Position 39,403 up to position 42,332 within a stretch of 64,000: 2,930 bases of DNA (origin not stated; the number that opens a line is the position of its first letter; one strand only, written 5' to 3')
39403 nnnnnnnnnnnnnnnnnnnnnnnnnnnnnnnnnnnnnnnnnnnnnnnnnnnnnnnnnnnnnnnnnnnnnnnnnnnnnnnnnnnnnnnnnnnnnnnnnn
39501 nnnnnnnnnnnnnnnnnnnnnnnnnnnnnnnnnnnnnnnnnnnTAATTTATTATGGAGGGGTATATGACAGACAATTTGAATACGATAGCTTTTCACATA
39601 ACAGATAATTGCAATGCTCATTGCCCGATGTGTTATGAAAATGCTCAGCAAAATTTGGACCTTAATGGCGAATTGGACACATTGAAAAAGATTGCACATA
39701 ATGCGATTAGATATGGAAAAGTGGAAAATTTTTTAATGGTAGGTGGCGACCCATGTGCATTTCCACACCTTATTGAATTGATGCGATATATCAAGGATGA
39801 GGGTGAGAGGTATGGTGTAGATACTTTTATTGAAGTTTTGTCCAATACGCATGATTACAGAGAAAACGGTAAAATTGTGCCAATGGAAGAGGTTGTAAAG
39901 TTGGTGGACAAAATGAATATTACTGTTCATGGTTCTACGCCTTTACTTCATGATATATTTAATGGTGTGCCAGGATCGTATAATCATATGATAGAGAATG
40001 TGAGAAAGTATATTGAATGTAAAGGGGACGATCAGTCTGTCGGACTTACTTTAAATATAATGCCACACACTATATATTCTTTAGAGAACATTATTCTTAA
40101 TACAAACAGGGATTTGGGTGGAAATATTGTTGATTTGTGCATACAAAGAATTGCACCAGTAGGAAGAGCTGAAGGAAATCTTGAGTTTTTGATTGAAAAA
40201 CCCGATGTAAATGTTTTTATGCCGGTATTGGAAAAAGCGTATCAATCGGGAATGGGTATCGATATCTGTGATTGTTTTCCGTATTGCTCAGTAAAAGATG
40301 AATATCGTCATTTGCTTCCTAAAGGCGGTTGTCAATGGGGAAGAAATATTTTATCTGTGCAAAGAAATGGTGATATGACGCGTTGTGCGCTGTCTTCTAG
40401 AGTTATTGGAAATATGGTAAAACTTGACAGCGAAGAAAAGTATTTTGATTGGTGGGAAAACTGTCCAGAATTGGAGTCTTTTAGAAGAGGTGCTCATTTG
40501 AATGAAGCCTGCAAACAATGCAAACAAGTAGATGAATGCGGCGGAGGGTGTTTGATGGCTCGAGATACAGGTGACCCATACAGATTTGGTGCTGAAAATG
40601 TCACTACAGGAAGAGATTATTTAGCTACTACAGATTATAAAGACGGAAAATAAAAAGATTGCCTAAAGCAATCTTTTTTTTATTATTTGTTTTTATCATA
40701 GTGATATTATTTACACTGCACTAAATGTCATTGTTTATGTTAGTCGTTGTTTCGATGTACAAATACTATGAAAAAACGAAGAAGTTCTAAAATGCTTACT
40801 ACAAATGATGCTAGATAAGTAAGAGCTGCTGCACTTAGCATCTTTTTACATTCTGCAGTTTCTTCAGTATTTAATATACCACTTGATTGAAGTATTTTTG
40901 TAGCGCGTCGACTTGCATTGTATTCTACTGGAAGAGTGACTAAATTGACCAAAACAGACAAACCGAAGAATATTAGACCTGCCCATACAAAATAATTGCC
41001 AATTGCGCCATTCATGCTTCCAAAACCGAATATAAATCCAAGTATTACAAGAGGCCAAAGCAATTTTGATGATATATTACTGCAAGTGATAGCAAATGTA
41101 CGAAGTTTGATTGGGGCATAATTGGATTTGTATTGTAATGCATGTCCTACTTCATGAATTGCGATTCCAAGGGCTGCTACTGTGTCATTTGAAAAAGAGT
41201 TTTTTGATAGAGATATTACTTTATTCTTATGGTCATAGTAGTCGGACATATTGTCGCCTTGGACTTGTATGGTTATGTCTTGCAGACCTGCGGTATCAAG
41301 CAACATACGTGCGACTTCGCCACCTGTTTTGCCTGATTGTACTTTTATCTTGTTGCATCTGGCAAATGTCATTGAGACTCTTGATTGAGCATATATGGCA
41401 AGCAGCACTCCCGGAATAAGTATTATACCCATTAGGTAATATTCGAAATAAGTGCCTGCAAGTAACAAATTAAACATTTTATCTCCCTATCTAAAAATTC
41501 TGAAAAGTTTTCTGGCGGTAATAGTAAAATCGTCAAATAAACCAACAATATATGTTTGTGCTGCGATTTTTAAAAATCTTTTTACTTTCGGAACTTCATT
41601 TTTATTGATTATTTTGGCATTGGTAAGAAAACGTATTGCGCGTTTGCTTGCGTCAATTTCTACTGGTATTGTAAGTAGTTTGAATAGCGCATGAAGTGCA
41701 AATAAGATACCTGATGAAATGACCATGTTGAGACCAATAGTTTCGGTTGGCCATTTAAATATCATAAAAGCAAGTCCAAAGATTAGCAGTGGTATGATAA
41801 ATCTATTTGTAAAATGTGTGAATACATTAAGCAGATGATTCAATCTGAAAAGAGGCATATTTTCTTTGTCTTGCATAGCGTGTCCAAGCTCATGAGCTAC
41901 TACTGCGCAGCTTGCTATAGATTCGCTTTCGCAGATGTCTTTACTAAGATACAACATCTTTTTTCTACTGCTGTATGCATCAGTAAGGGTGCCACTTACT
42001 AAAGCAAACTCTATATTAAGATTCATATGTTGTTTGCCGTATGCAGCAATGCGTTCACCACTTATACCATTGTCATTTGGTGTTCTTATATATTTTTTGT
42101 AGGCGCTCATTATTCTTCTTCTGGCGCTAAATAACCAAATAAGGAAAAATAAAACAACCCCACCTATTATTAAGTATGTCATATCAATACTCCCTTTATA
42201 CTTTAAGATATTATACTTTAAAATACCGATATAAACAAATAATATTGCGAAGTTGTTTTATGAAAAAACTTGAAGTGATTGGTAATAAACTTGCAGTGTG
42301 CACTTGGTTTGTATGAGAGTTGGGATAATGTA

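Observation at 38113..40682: rplI-linked cassette of a DUF4178-like ORF, a PNPOx-fold protein and a radical SAM/SPASM enzyme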

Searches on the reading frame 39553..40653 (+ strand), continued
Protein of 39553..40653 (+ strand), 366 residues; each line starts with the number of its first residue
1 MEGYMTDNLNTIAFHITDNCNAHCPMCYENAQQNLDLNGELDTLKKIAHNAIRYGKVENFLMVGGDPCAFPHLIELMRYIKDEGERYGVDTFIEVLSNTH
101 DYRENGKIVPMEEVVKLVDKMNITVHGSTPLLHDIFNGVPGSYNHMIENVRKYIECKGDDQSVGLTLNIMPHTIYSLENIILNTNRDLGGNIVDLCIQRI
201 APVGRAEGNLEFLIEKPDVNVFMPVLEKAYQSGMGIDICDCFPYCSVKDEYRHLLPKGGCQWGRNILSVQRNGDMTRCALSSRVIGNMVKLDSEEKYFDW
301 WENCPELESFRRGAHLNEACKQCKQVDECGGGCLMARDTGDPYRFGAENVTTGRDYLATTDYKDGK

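Call 34: search_protein_families(library=ncbifam, proteins=[L011:2844-4211:+, L011:4213-5439:+, L009:8100-8504:+, L005:7119-7505:+, L020:1484-2485:+, L020:886-1416:+, L020:2497-3726:+, L020:3740-4408:+, L020:4412-5227:+, L020:252-893:+], max_evalue=0.001)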
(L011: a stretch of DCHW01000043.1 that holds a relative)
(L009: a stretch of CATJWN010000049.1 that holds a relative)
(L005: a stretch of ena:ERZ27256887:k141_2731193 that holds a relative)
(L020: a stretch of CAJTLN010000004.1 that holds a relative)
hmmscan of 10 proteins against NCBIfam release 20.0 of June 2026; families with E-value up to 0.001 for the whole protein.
L011:2844-4211:+ (455 aa): 7 families
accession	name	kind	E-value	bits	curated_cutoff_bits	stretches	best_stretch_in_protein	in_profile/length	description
NF045666.1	DVU1553_fam_AMP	equivalog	5.4e-34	117.7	300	2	190-351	166-330/331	DVU_1553 family AMP-dependent CoA ligase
NF041878.1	paak_haloarch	equivalog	1.1e-33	116.4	700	1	48-366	10-339/427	phenylacetate--CoA ligase PaaK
TIGR02155.1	PA_CoA_ligase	equivalog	3.7e-32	111.4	646.3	1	50-366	7-331/422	phenylacetate--CoA ligase PaaK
NF053551.1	FlxY_rubin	equivalog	2.8e-21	75.7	520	2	200-365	162-336/424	flexirubin biosynthesis putative acyl-CoA ligase FlxY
TIGR03335.1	F390_ftsA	equivalog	5.5e-16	58.3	458.7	2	219-345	193-324/445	coenzyme F390 synthetase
TIGR02304.1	aden_form_hyp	equivalog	1.2e-15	57.5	251.9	1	37-405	9-377/430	F390 synthetase-related protein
NF041217.1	BagE_FevW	exception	2e-08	33.6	800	1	233-344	195-304/424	bagremycin/ferroverdin synthetase BagE/FevW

L011:4213-5439:+ (408 aa): 2 families
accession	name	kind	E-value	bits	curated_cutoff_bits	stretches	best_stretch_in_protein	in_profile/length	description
TIGR01210.1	TIGR01210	equivalog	1.4e-61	208.4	212.15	1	60-388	14-303/313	archaeosine biosynthesis radical SAM protein RaSEA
TIGR01212.1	TIGR01212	equivalog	5.1e-06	25.8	180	1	75-290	35-234/302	tRNA modification radical SAM protein MnmL/YtqA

L009:8100-8504:+ (134 aa): 0 families

L005:7119-7505:+ (128 aa): 0 families

L020:1484-2485:+ (333 aa): 49 families (the best 25 are shown)
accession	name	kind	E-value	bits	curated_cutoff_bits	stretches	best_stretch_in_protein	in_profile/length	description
TIGR02109.1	PQQ_syn_pqqE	equivalog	6.9e-16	58.1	381.35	1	12-314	11-313/358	pyrroloquinoline quinone biosynthesis protein PqqE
NF045574.1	sacti_mat_StsB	exception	1.1e-15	57.4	625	1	3-317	91-399/466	StsB family radical SAM/SPASM domain sactipeptide maturase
TIGR04055.1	rSAM_NirJ2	equivalog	3.3e-15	56.4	500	1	12-315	4-306/326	putative heme d1 biosynthesis radical SAM protein NirJ2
NF038283.1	viperin_w_prok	equivalog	8.7e-15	54.6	180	1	9-111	3-113/281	viperin family antiviral radical SAM protein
TIGR03962.1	mycofact_rSAM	equivalog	1.9e-14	53.6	265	1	12-314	16-314/339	mycofactocin radical SAM maturase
TIGR04051.1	rSAM_NirJ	equivalog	2.8e-14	52.8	515.45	2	14-164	8-157/354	heme d1 biosynthesis radical SAM protein NirJ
NF050035.1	rSAM_WgK_link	exception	6.1e-13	48.5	650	2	10-196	11-195/367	radical SAM/SPASM peptide maturase WgkB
TIGR04250.1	SCM_rSAM_ScmE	equivalog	6.8e-13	48.2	400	2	8-161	3-156/358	SynChlorMet cassette radical SAM/SPASM protein ScmE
TIGR04303.1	GeoRSP_rSAM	equivalog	7.4e-13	48.8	400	2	12-125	9-121/325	GeoRSP system radical SAM/SPASM protein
TIGR04545.1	rSAM_ahbD_hemeb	equivalog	8.9e-13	48.4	500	2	10-127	2-121/339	heme b synthase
TIGR04053.2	TIGR04053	equivalog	1.4e-12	47.5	395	1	13-215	13-215/366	TIGR04053 family radical SAM/SPASM domain-containing protein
TIGR04347.1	pseudo_SAM_Halo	equivalog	1.2e-11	44.5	525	2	6-89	36-119/390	TIGR04347 family pseudo-SAM/SPASM protein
TIGR04054.1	rSAM_NirJ1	equivalog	1.3e-11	43.8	650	2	10-185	38-210/387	putative heme d1 biosynthesis radical SAM protein NirJ1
TIGR04317.1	W_rSAM_matur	equivalog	2.7e-11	43.2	380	1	8-190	4-189/349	tungsten cofactor oxidoreductase radical SAM maturase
TIGR04085.1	rSAM_more_4Fe4S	domain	1.5e-10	41.3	27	1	243-316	1-77/93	SPASM domain-containing protein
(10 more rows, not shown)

L020:886-1416:+ (176 aa): 26 families (the best 25 are shown)
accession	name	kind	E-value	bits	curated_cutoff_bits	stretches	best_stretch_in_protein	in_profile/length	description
NF002995.0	PRK03759.1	equivalog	3.1e-19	69.3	127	1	3-154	5-157/185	isopentenyl-diphosphate Delta-isomerase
TIGR02150.1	IPP_isom_1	equivalog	5.1e-17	62.2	105.8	1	9-153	3-146/159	isopentenyl-diphosphate delta-isomerase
NF011922.0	PRK15393.1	equivalog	2.5e-15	56.6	152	1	2-149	8-149/182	NUDIX hydrolase YfcD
NF012016.0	PRK15472.1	equivalog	5.1e-14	52.2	95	1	35-149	5-124/141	nucleoside triphosphatase NudI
NF001299.0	PRK00241.1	equivalog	2.4e-13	50.1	158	1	40-153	141-244/263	NAD(+) diphosphatase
TIGR00586.1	mutt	equivalog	2.5e-13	50.2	97.9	1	38-140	10-107/129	8-oxo-dGTP diphosphatase MutT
NF041653.1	Nud_hyd_Meth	equivalog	1.1e-12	48.1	300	1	7-151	2-142/170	Nudix hydrolase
NF008044.0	PRK10776.1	equivalog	4.2e-11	42.9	148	1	36-130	6-96/130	8-oxo-dGTP diphosphatase MutT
NF006530.0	PRK08999.1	equivalog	3.4e-10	39.5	245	1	37-98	10-70/315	Nudix family hydrolase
NF007834.0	PRK10546.1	equivalog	2.7e-09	36.9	156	1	37-109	7-78/135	pyrimidine (deoxy)nucleoside triphosphate diphosphatase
NF041652.1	Nud_hyd_Dein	equivalog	8.8e-08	32.5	200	1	38-155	18-135/152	Nudix hydrolase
NF006961.0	PRK09438.1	equivalog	2.5e-07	30.3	103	1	43-134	18-106/151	dihydroneopterin triphosphate diphosphatase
NF001938.0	PRK00714.1-5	equivalog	2.7e-07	30.1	116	1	34-92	14-76/172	RNA pyrophosphohydrolase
NF001936.0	PRK00714.1-3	equivalog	1.8e-06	27.9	118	1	36-152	10-135/155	RNA pyrophosphohydrolase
NF001935.0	PRK00714.1-2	equivalog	9.4e-06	25.2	259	1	28-92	3-62/183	RNA pyrophosphohydrolase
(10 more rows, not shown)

L020:2497-3726:+ (409 aa): 4 families
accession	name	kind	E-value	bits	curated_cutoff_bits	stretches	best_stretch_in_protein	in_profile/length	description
NF041652.1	Nud_hyd_Dein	equivalog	8.9e-05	22.8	200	1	80-144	10-81/152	Nudix hydrolase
TIGR02705.1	nudix_YtkD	equivalog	0.00014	21.4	154.4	1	88-137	28-76/156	RNA deprotection pyrophosphohydrolase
NF006961.0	PRK09438.1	equivalog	0.00018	21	103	1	89-143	14-71/151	dihydroneopterin triphosphate diphosphatase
NF001937.0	PRK00714.1-4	equivalog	0.00046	19.9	139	0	85-144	10-69/161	RNA pyrophosphohydrolase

L020:3740-4408:+ (222 aa): 2 families
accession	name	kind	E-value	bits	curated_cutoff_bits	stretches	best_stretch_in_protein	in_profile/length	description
NF007794.0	PRK10494.1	equivalog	1.1e-06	28.3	205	1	56-155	107-196/259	envelope biogenesis factor ElyC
NF008092.0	PRK10834.1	equivalog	1.7e-05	24.2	363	1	40-155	52-156/239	outer membrane permeability protein SanA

L020:4412-5227:+ (271 aa): 1 family
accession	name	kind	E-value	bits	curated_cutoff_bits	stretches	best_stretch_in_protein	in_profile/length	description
TIGR00318.1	cyaB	equivalog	1.9e-09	37.6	57.95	1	84-221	8-136/174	class IV adenylate cyclase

L020:252-893:+ (213 aa): 35 families (the best 25 are shown)
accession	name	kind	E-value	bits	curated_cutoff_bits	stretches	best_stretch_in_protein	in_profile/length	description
NF008992.0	PRK12335.1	equivalog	6.3e-14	51.8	303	1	31-184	116-266/289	SAM-dependent methyltransferase TehB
NF045667.1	MTase_DVU1556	equivalog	8.4e-14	51.5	155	1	37-135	22-118/213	DVU_1556 family methyltransferase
NF045649.1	2X_seleno_MduS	exception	1e-13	51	380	1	37-176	41-185/338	methyltransferase domain-containing selenoprotein MduS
NF008405.0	PRK11207.1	equivalog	3.3e-13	49.5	218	1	36-185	29-176/198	tellurite resistance methyltransferase TehB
NF043040.1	corrin_prot_MT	hypoth_equivalog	7.9e-13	48.3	180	1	29-135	31-146/216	corrinoid protein-associated methyltransferase CpaM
TIGR02072.1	BioC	equivalog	2.8e-12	47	184.95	1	33-136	31-132/244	malonyl-ACP O-methyltransferase BioC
TIGR00477.1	tehB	equivalog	4.4e-10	39.3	219.5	1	37-184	73-217/238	tellurite resistance methyltransferase TehB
TIGR01934.1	MenG_MenH_UbiE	subfamily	4.8e-09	35.9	158.35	1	20-135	22-140/223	ubiquinone/menaquinone biosynthesis methyltransferase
TIGR02021.1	BchM-ChlM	equivalog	2.2e-07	30.5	158.9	1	35-121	52-141/218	magnesium protoporphyrin IX methyltransferase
NF041536.1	ArsM_DUF2284_UU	exception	3.3e-07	29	575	1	39-135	78-179/459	arsenite methyltransferase/DUF2284 domain selenoprotein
NF001241.0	PRK00216.1-2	equivalog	3.4e-07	30.1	327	1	23-135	37-146/231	demethylmenaquinone methyltransferase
NF007610.0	PRK10258.1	equivalog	4.2e-07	29.6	342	1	32-134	37-136/251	malonyl-ACP O-methyltransferase BioC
TIGR03534.1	RF_mod_PrmC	equivalog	8.6e-07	28.7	199.1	1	34-90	85-143/253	peptide chain release factor N(5)-glutamine methyltransferase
NF051855.1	GlySarMtaseBact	equivalog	1e-06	28.6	350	1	30-165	46-184/259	glycine/sarcosine N-methyltransferase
NF041820.1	daptide_MTase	equivalog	1e-06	28.4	175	1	38-147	37-153/243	daptide-type RiPP biosynthesis methyltransferase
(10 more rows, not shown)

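Call 45: search_protein_families(library=ncbifam, proteins=[L007:7437-7853:+, L022:1948-2625:+, L018:10672-11193:+], max_evalue=0.001)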
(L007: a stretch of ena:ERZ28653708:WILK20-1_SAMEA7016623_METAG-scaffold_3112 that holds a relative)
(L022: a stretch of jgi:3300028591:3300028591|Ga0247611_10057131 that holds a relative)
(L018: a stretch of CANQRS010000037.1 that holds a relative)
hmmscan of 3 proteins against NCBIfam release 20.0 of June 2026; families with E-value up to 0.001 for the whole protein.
L007:7437-7853:+ (138 aa): 8 families
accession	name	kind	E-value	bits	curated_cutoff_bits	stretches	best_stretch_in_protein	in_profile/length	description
TIGR02199.1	rfaE_dom_II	equivalog_domain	3.8e-15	56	181.5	1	4-96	14-105/144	D-glycero-beta-D-manno-heptose 1-phosphate adenylyltransferase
TIGR00125.1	cyt_tran_rel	domain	8e-15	54.8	27.7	1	4-65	2-62/65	adenylyltransferase/cytidyltransferase family protein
NF008454.0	PRK11316.1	equivalog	6.5e-12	44.8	521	1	4-91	343-429/475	bifunctional D-glycero-beta-D-manno-heptose-7-phosphate kinase/D-glycero-beta-D-manno-heptose 1-phosphate adenylyltransferase HldE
NF001985.0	PRK00777.1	subfamily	2.2e-10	40.8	104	1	1-60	4-63/157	pantetheine-phosphate adenylyltransferase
TIGR01518.1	g3p_cytidyltrns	equivalog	2e-07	31.2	165.4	1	4-96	1-91/125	glycerol-3-phosphate cytidylyltransferase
NF045965.1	RibF_rel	equivalog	0.00022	20.8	200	1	3-91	14-102/279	FAD synthase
NF005518.0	PRK07143.1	equivalog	0.00036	20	232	1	3-91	17-101/281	hypothetical protein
NF002250.0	PRK01170.1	subfamily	0.00069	19.2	489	1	4-55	3-55/322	bifunctional pantetheine-phosphate adenylyltransferase/NTP phosphatase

L022:1948-2625:+ (225 aa): 18 families
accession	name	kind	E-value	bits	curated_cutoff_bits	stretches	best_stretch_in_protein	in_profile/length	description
TIGR03162.1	ribazole_cobC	equivalog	1.9e-25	89.4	162.9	1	3-189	1-172/176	alpha-ribazole phosphatase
NF038349.1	dPGM_arch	equivalog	7.2e-20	71.7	225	1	4-199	2-175/194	2,3-diphosphoglycerate-dependent phosphoglycerate mutase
NF011580.0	PRK15004.1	equivalog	3.7e-18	66.3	250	1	1-188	1-176/203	adenosylcobalamin/alpha-ribazole phosphatase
NF045917.1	PhserinePhPspA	equivalog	2.3e-17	63.4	350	1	1-175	2-165/211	phosphoserine phosphatase PspA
NF005567.0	PRK07238.1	equivalog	5.4e-17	62.2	326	1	2-175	179-341/378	bifunctional RNase H/acid phosphatase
NF002901.0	PRK03482.1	equivalog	1.5e-15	57.4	261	1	3-188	4-177/215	2,3-diphosphoglycerate-dependent phosphoglycerate mutase GpmB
NF010718.0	PRK14120.1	equivalog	1.1e-11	44.5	366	1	2-110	6-116/249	phosphoglyceromutase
NF002217.0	PRK01112.1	equivalog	2.9e-11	43.2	320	1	82-199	106-219/228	2,3-bisphosphoglycerate-dependent phosphoglycerate mutase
TIGR01258.1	pgm_1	subfamily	3.9e-11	42.8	81.7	1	1-102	1-101/245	2,3-bisphosphoglycerate-dependent phosphoglycerate mutase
NF010713.0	PRK14115.1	equivalog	5.2e-11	42.3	305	1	1-101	2-101/248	2,3-diphosphoglycerate-dependent phosphoglycerate mutase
NF002339.0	PRK01295.1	equivalog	3.7e-10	39.6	316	1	3-192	5-189/206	2,3-bisphosphoglycerate-dependent phosphoglycerate mutase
NF009994.0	PRK13463.1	equivalog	1.4e-09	38.1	277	1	4-169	6-160/203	phosphoserine phosphatase 1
NF010717.0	PRK14119.1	equivalog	5.4e-09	36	378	1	2-100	3-100/228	2,3-diphosphoglycerate-dependent phosphoglycerate mutase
NF009993.0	PRK13462.1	equivalog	9.9e-09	35.1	226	1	2-168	7-155/203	acid phosphatase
TIGR03848.1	MSMEG_4193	subfamily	1.1e-08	34.7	203.85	1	3-166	2-158/204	MSMEG_4193 family putative phosphomutase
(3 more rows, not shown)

L018:10672-11193:+ (173 aa): 10 families
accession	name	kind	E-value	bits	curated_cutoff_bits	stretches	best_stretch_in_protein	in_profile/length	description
NF002959.0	PRK03624.1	equivalog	1.3e-07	31.4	124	1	97-154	76-133/147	GNAT family acetyltransferase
TIGR01575.1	rimI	equivalog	1.4e-07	31.8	86.4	1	96-154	58-116/132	ribosomal protein S18-alanine N-acetyltransferase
NF040503.1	resist_ArsN1a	equivalog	7.1e-07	29.1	170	1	10-153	1-136/159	arsinothricin resistance N-acetyltransferase ArsN1 family A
NF053587.1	SpmdActasePaiA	equivalog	4.4e-06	26.6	250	1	57-163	60-160/172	spermidine/spermine N(1)-acetyltransferase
NF007025.1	PRK09491.1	equivalog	8.7e-05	22.5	173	1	96-154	65-123/145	ribosomal protein S18-alanine N-acetyltransferase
TIGR02382.1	wecD_rffC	equivalog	0.00014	21.5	195.1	1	58-158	83-187/191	dTDP-4-amino-4,6-dideoxy-D-galactose acyltransferase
TIGR03585.1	PseH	equivalog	0.00035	20.7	93.1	0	28-154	23-137/156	UDP-4-amino-4,6-dideoxy-N-acetyl-beta-L-altrosamine N-acetyltransferase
NF000487.1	stat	exception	0.00052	19.6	420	1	93-151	104-162/189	streptothricin N-acetyltransferase STAT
NF008212.0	PRK10975.1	equivalog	0.00065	19.6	219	1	83-158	153-227/232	dTDP-4-amino-4,6-dideoxy-D-galactose acyltransferase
NF033083.0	AAC_3_I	equivalog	0.00091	19.4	200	0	20-151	14-135/145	AAC(3)-I family aminoglycoside N-acetyltransferase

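Call 58: search_protein_families(library=padloc, proteins=[window:39553-40653:+, L009:8100-8504:+, L011:2844-4211:+, L011:4213-5439:+], max_evalue=0.001)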
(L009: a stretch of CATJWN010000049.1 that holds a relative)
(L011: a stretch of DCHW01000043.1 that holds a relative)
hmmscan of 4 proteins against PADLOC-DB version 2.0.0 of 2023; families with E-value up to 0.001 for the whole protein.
window:39553-40653:+ (366 aa): 2 families
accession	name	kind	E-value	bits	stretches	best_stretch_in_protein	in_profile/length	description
PDLC02903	pVip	-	2e-09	35.3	1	11-86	1-71/257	Viperins not associated with kinases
PDLC02904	pVip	-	3e-06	24.9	1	12-87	5-79/262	Viperins associated with kinases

L009:8100-8504:+ (134 aa): 0 families

L011:2844-4211:+ (455 aa): 0 families

L011:4213-5439:+ (408 aa): 0 families

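Call 65: find_related_loci(query=A6, collection=genome_contigs, flank=6000)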
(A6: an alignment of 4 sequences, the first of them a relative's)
Query A6 (134 aa) in genome_contigs; peptide patterns used: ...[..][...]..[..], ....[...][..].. (x = any residue, [..] = any of these).
386 stretches matched a pattern; 76 encode a relative of the query (tblastn E <= 1e-3); 76 distinct loci.
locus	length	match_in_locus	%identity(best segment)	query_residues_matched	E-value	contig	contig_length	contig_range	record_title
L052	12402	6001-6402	100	1-134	2e-87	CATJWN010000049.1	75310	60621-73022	MAG: uncultured Clostridia bacterium isolate iMGMC-826_1678881687 genome assembly, contig: MegahitA5_1699, whole genome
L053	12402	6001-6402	94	1-134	1e-83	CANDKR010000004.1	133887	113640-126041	MAG TPA_asm: uncultured Clostridia bacterium isolate ERR6760080_bin.76_metawrap_v1.3_MAG genome assembly, contig: ERZ128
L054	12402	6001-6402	77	1-134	5e-70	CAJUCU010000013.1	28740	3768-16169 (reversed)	MAG TPA_asm: uncultured Bacilli bacterium isolate MGBC117562 genome assembly, contig: MGBC117562.13, whole genome shotgu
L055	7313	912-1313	75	1-134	4e-69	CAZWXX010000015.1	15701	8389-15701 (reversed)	MAG TPA_asm: uncultured Muribaculaceae bacterium isolate SRP287540_co1_66 genome assembly, contig: NODE_3955_length_1570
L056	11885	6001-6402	75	1-134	2e-68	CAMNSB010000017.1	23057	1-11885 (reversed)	MAG: uncultured Tenericutes bacterium isolate SRR19792995_bin.60_metawrap_v1.3_MAG genome assembly, contig: ERZ12290371_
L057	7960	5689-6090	76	1-134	2e-68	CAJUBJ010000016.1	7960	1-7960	MAG TPA_asm: uncultured Bacilli bacterium isolate MGBC127997 genome assembly, contig: MGBC127997.16, whole genome shotgu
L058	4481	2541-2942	72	1-134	3e-66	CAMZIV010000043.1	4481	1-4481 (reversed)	MAG TPA_asm: uncultured Candidatus Saccharibacteria bacterium isolate SRR10912536_bin.13_metaWRAP_v1.3_MAG genome assemb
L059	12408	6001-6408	74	1-134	4e-66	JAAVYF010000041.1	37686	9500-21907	MAG: Clostridia bacterium isolate ABMPRH_53_1 k141_1122035, whole genome shotgun sequence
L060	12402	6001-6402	72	1-134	5e-66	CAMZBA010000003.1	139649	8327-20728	MAG TPA_asm: uncultured Candidatus Saccharibacteria bacterium isolate SRR10912535_bin.78_metaWRAP_v1.3_MAG genome assemb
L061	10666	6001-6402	72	1-134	1e-65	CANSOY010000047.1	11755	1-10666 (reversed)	MAG TPA_asm: uncultured Clostridium sp. isolate SRR15730535_bin.34_metawrap_v1.3_MAG genome assembly, contig: NODE.4502_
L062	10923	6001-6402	74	1-134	2e-65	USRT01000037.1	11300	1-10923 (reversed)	uncultured Clostridium sp. isolate UMGS2019 genome assembly, contig: NODE_2122_length_11300_cov_36.691685, whole genome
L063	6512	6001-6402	71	1-134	2e-65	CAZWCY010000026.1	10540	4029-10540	MAG TPA_asm: uncultured Candidatus Saccharibacteria bacterium isolate SRP287540_co2_114 genome assembly, contig: NODE_70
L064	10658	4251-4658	74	1-134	3e-65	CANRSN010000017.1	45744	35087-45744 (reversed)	MAG TPA_asm: uncultured Clostridiaceae bacterium isolate SRR15730535_bin.30_metawrap_v1.3_MAG genome assembly, contig: N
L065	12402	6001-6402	73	1-134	5e-65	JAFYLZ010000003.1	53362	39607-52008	Candidatus Saccharibacteria bacterium isolate RGIG7212 Water_buffalos_Cecum-1__c212825, whole genome shotgun sequence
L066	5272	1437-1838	75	1-134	1e-64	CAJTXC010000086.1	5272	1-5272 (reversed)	MAG TPA_asm: uncultured Bacilli bacterium isolate MGBC118889 genome assembly, contig: MGBC118889.86, whole genome shotgu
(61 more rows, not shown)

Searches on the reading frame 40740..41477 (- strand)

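Call 3: search_protein_families(library=pfam, proteins=[window:40740-41477:-], max_evalue=0.1)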
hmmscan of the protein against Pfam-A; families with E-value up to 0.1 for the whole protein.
window:40740-41477:- (245 aa): 2 families
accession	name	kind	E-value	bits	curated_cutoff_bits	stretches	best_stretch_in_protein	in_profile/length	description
PF04298.18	Zn_peptidase_2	-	8.2e-72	241.7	27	1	18-239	3-217/218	Putative neutral zinc metallopeptidase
PF20573.4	DUF6782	-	0.0069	16.1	27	1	62-122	50-110/241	Putative metallopeptidase family (DUF6782)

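Call 4: search_protein_families(library=ncbifam, proteins=[window:40740-41477:-], max_evalue=0.1)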
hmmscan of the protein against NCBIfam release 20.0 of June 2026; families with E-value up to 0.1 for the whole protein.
window:40740-41477:- (245 aa): 2 families
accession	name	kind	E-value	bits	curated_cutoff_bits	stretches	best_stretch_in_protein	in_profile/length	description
NF038122.1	metallo_LGF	subfamily_domain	0.011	15.8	80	1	82-118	132-159/274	NF038122 family metalloprotease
TIGR00704.1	NaPi_cotrn_rel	hypoth_equivalog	0.014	15.1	210.1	1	136-184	104-153/308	Na/Pi-cotransporter II-related protein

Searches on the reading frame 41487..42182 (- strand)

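Call 3: search_protein_families(library=pfam, proteins=[window:41487-42182:-], max_evalue=0.1)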
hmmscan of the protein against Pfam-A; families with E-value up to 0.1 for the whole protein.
window:41487-42182:- (231 aa): 4 families
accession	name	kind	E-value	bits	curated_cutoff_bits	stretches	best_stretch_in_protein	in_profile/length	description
PF04298.18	Zn_peptidase_2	-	3.7e-49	167.6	27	1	10-217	5-205/218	Putative neutral zinc metallopeptidase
PF13402.12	Peptidase_M60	-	0.036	14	25.8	1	48-110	81-145/275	Peptidase M60, enhancin and enhancin-like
PF01447.24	Peptidase_M4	-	0.054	14.4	22.4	1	26-103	74-143/145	Thermolysin metallopeptidase, catalytic domain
PF13699.11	eCIS_core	-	0.085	13.5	22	0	77-107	47-77/79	eCIS core domain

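Call 4: search_protein_families(library=ncbifam, proteins=[window:41487-42182:-], max_evalue=0.1)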
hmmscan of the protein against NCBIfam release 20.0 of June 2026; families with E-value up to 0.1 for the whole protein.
window:41487-42182:- (231 aa): 1 family
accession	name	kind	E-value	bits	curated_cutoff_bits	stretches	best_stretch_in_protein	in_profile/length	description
NF004971.0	PRK06334.1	equivalog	0.073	11.6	847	1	134-209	55-130/539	long chain fatty acid--[acyl-carrier-protein] ligase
